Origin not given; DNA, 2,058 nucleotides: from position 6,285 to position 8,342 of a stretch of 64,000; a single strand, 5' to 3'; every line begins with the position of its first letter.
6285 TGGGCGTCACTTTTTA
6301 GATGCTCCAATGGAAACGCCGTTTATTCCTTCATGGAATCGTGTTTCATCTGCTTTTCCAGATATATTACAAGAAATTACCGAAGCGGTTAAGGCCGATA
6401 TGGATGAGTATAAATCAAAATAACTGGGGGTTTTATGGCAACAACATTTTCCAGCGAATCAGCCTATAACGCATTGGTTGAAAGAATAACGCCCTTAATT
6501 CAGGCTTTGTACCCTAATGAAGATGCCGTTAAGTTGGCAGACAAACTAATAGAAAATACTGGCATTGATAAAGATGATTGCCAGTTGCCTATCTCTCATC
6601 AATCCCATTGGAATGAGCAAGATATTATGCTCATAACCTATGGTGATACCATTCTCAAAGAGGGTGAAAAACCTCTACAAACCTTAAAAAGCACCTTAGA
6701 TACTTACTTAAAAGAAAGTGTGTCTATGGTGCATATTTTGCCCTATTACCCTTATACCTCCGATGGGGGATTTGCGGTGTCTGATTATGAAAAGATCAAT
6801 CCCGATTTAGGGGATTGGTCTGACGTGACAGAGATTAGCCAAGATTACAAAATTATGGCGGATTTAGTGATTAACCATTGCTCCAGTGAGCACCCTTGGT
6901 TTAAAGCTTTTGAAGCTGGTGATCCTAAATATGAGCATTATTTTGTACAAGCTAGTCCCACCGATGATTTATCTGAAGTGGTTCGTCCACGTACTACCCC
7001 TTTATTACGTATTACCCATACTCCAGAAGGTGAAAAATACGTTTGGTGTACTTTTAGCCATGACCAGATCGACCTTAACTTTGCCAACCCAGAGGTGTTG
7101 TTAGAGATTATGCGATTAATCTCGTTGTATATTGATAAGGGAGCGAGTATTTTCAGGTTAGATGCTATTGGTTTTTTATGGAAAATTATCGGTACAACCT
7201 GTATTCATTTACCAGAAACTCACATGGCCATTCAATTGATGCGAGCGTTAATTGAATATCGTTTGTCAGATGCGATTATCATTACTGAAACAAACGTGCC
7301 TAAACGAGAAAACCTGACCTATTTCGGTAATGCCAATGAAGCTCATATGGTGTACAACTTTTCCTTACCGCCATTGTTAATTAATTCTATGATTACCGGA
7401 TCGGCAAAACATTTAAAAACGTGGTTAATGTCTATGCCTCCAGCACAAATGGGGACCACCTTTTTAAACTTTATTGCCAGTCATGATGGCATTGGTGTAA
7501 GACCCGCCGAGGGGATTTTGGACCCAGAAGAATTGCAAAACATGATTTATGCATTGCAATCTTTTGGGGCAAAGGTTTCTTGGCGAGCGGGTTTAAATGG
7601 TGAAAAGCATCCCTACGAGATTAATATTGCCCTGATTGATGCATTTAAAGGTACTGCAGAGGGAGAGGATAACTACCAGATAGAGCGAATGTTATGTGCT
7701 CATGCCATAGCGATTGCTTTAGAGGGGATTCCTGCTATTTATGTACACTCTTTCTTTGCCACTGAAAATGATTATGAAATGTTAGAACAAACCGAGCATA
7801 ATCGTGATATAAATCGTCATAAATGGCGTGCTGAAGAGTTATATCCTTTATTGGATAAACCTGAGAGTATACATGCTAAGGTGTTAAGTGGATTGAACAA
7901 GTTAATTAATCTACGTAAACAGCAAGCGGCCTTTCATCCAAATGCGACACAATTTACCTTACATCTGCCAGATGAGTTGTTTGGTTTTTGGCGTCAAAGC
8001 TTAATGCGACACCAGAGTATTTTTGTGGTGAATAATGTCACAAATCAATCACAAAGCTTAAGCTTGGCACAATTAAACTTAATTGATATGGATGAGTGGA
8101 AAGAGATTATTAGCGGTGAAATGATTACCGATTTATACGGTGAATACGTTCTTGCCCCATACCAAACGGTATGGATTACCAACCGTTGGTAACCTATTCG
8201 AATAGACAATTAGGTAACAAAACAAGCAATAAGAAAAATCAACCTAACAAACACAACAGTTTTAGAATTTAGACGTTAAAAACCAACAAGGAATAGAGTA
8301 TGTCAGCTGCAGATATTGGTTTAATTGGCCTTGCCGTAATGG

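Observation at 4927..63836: Hyper-abundant GC-rich palindrome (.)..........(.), a HIP1/uptake-sequence-like genomic word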

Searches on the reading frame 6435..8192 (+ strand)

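Call 8: search_protein_families(library=pfam, proteins=[window:6435-8192:+])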
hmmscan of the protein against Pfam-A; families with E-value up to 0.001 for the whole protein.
window:6435-8192:+ (585 aa): 1 family
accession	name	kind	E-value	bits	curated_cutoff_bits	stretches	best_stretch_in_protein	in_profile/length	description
PF00128.31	Alpha-amylase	-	3.6e-27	96.1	22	1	91-351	27-315/446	Alpha amylase, catalytic domain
